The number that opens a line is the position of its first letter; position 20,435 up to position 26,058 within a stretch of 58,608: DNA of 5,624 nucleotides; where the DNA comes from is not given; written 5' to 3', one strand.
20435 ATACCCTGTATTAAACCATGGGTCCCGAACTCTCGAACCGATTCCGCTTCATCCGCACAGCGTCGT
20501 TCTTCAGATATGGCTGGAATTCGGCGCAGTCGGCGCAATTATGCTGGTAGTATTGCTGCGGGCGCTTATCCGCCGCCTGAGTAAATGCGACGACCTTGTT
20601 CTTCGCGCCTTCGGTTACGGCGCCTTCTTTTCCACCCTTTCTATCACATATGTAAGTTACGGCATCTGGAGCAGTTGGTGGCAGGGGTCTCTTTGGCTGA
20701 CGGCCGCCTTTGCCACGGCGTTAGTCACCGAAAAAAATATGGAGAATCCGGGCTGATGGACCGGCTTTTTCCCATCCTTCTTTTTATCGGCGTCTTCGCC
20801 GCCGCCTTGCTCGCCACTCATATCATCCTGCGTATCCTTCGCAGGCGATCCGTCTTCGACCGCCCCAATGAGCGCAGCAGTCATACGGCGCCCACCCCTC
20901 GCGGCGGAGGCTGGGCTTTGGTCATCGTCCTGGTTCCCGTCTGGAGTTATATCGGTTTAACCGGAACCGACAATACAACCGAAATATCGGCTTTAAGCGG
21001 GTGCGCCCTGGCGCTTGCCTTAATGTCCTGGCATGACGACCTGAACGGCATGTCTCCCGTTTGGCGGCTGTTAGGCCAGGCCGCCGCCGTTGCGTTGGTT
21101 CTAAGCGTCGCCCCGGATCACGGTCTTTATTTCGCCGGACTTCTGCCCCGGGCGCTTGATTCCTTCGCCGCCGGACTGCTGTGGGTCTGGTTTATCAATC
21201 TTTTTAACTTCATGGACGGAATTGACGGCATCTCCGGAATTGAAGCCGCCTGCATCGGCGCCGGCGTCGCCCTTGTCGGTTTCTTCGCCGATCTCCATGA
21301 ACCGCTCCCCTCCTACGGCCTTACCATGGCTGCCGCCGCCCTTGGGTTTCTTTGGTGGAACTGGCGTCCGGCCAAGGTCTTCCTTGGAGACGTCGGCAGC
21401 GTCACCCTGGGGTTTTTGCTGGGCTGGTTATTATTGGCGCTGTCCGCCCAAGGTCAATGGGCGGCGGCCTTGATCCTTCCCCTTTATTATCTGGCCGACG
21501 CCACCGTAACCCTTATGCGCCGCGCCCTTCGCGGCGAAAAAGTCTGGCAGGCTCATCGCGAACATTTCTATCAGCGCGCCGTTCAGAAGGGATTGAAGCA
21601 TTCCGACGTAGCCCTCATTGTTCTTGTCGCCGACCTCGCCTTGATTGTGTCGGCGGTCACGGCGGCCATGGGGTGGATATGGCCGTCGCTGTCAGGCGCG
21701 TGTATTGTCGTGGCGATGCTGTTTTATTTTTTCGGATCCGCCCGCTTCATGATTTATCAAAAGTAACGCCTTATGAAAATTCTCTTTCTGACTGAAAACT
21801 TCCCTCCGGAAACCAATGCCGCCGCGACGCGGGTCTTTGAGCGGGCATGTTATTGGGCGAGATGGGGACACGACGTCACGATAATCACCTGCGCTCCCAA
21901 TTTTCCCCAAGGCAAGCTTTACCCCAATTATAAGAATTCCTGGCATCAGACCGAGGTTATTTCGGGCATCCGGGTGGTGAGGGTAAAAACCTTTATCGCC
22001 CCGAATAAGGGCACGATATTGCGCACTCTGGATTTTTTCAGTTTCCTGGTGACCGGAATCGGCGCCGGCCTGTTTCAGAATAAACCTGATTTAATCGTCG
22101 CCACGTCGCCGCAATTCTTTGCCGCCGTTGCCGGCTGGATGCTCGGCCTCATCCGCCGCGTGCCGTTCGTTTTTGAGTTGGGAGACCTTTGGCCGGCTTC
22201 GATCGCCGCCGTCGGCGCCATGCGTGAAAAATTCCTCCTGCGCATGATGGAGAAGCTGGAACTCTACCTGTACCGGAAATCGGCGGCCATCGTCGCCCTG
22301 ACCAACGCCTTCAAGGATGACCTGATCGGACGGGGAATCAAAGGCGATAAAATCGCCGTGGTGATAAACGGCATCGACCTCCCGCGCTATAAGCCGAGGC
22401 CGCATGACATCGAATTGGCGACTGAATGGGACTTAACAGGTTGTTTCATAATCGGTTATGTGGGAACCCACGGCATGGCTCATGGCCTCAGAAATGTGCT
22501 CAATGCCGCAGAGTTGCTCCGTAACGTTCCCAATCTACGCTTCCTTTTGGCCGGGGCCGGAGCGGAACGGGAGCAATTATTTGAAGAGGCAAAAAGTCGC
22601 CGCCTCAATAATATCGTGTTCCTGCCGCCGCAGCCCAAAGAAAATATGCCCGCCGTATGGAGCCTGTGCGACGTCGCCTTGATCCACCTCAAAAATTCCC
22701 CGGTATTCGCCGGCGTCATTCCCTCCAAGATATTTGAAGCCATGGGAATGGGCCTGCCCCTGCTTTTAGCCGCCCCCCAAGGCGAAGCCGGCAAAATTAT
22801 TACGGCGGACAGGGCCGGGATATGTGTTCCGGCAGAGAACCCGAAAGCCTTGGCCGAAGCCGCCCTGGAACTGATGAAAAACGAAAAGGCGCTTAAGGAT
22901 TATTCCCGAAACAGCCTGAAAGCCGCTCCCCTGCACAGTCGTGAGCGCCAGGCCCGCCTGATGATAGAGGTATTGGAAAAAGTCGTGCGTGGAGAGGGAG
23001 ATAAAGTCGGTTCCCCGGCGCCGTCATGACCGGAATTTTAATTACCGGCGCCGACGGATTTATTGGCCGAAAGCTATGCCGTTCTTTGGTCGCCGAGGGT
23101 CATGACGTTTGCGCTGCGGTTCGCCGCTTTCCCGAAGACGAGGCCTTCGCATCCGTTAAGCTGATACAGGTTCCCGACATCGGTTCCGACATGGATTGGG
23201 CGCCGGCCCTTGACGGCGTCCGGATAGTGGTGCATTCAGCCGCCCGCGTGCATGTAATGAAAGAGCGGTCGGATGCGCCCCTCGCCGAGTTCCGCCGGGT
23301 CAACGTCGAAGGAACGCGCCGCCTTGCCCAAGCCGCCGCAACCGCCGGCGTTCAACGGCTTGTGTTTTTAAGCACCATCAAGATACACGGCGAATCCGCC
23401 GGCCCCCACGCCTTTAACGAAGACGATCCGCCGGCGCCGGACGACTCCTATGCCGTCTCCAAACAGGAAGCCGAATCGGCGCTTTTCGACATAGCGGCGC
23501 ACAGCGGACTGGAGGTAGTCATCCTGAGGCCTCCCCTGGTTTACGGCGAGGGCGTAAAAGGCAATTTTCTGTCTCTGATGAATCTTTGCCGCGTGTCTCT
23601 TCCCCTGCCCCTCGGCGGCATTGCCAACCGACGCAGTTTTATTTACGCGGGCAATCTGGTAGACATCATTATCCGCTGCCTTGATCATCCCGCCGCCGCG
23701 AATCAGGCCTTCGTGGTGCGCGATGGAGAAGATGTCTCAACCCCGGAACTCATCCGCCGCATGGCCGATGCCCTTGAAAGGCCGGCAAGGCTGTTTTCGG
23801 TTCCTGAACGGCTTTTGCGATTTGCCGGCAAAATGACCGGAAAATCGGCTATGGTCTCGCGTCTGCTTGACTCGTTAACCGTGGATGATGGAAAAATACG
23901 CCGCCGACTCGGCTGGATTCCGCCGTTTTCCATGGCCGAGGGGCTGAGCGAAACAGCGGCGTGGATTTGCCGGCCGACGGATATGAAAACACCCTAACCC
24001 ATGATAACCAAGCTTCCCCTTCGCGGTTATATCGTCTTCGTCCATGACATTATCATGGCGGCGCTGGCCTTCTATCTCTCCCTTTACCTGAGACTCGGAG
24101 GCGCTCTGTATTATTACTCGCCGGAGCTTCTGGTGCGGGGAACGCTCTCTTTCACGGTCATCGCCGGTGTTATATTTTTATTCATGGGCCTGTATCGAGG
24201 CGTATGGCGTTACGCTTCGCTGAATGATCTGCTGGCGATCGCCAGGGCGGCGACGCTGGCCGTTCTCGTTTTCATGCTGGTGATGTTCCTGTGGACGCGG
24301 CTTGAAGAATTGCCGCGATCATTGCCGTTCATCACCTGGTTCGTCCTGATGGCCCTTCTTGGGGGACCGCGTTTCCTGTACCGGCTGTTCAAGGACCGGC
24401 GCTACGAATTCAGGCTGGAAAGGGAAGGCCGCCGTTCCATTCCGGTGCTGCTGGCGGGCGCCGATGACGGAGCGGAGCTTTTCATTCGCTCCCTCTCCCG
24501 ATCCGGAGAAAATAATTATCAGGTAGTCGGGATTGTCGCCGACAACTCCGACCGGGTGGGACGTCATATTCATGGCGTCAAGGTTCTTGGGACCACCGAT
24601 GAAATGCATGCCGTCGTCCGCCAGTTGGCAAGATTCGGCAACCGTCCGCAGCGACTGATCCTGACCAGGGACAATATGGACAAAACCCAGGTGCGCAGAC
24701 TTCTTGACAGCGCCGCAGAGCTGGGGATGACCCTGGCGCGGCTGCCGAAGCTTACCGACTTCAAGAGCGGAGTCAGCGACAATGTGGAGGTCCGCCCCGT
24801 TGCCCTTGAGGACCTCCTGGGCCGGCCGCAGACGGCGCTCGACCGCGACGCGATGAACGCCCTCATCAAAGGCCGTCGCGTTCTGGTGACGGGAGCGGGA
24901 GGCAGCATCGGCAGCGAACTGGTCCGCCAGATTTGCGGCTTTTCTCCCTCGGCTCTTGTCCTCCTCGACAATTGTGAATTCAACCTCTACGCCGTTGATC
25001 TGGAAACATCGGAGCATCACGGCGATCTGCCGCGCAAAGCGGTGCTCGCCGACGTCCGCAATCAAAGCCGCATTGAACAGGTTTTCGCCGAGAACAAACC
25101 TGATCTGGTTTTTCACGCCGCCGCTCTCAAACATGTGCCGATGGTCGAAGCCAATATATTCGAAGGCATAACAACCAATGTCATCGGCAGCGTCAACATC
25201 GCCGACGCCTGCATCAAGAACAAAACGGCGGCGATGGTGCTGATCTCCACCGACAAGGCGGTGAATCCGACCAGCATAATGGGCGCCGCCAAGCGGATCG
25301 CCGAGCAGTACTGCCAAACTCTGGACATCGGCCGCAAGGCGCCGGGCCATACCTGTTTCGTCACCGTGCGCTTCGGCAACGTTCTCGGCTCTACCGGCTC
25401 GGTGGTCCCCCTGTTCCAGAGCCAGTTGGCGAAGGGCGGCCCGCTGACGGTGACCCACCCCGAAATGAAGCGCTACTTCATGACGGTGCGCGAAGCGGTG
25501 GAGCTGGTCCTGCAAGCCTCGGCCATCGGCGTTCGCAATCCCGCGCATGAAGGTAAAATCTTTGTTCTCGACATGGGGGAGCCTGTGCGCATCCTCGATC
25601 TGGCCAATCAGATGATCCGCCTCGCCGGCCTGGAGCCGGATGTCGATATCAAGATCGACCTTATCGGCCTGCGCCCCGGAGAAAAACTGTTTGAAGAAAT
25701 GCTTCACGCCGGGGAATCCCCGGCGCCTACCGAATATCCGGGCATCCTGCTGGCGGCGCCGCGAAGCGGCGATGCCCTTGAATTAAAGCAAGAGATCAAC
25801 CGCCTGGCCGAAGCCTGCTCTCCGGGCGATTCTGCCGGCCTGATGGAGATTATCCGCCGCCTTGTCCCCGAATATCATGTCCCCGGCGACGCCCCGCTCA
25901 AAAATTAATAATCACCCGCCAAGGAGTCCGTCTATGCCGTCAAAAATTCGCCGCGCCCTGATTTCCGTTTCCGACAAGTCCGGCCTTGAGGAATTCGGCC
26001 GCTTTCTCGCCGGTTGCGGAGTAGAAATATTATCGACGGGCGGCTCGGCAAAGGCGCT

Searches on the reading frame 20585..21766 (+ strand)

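Call 7: search_protein_families(library=pfam, proteins=[window:20585-21766:+], max_evalue=0.001)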
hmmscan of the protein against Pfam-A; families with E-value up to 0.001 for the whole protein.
window:20585-21766:+ (393 aa): 1 family
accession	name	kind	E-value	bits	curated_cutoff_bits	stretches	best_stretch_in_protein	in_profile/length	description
PF00953.26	Glycos_transf_4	-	7.5e-31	107.7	27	1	137-286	4-159/160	Glycosyl transferase family 4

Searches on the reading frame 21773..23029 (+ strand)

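Call 7: search_protein_families(library=pfam, proteins=[window:21773-23029:+], max_evalue=0.001)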
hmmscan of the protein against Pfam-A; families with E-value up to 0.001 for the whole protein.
window:21773-23029:+ (418 aa): 5 families
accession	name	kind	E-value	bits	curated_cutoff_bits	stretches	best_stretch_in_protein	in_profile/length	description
PF00534.26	Glycos_transf_1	-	7.3e-20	71.6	26.4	1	226-381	17-169/172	Glycosyl transferases group 1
PF13439.12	Glyco_transf_4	-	5.5e-17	62.7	28.5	1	18-203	5-168/170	Glycosyltransferase Family 4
PF13692.12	Glyco_trans_1_4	-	8.8e-17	62.1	27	1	226-370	3-142/142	Glycosyl transferases group 1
PF13579.12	Glyco_trans_4_4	-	5.8e-16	59.7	29.7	1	17-200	3-158/158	Glycosyl transferase 4-like domain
PF13524.12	Glyco_trans_1_2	-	0.00071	20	25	0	248-380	5-124/144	Glycosyl transferase-like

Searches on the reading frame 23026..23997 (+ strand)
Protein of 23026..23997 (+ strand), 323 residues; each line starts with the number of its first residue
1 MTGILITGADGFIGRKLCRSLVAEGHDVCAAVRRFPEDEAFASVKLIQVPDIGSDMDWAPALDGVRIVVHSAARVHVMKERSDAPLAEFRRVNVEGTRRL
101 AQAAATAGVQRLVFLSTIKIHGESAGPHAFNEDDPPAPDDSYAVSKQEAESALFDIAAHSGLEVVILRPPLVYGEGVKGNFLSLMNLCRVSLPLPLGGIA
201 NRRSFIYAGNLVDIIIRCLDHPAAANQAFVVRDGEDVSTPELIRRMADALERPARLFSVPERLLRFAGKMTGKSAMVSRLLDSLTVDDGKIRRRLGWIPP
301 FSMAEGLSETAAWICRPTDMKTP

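Call 7: search_protein_families(library=pfam, proteins=[window:23026-23997:+], max_evalue=0.001)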
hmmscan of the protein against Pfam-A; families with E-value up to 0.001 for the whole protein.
window:23026-23997:+ (323 aa): 8 families
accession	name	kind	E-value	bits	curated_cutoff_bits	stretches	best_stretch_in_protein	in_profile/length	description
PF01370.27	Epimerase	-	3.4e-36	125.3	20.9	1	4-229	1-237/240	NAD dependent epimerase/dehydratase family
PF01073.25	3Beta_HSD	-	1.1e-26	93.9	22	1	5-237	1-254/280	3-beta hydroxysteroid dehydrogenase/isomerase family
PF16363.11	GDP_Man_Dehyd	-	2.3e-22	80.4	27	1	5-310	1-332/332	GDP-mannose 4,6 dehydratase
PF07993.18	NAD_binding_4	-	1.8e-18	67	20.1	1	55-184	79-219/258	Male sterility protein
PF04321.23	RmlD_sub_bind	-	2.9e-18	66.4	27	1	4-185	3-163/287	RmlD substrate binding domain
PF13460.12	NAD_binding_10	-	1.6e-17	64.4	27.2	1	8-173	1-147/184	NAD(P)H-binding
PF05368.20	NmrA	-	1.4e-09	38.4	27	1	4-125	5-115/298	NmrA-like family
PF02719.21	Polysacc_synt_2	-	1.9e-09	37.5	20.2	1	4-119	1-130/293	Polysaccharide biosynthesis protein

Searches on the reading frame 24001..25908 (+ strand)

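Call 8: search_protein_families(library=pfam, proteins=[window:24001-25908:+], max_evalue=0.001)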
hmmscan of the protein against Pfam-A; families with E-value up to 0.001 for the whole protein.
window:24001-25908:+ (635 aa): 6 families
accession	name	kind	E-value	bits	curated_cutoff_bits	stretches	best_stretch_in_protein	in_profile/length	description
PF02719.21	Polysacc_synt_2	-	2e-110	369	20.2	1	294-585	1-291/293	Polysaccharide biosynthesis protein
PF01370.27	Epimerase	-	1.2e-19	71.1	20.9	1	294-506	1-224/240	NAD dependent epimerase/dehydratase family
PF04321.23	RmlD_sub_bind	-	6.5e-12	45.5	27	1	293-419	2-103/287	RmlD substrate binding domain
PF16363.11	GDP_Man_Dehyd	-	1.9e-11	44.4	27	1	295-418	1-130/332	GDP-mannose 4,6 dehydratase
PF13727.12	CoA_binding_3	-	3.6e-10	40.6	25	1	63-208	4-139/175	CoA-binding domain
PF01073.25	3Beta_HSD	-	8.8e-08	31.9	22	1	295-425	1-124/280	3-beta hydroxysteroid dehydrogenase/isomerase family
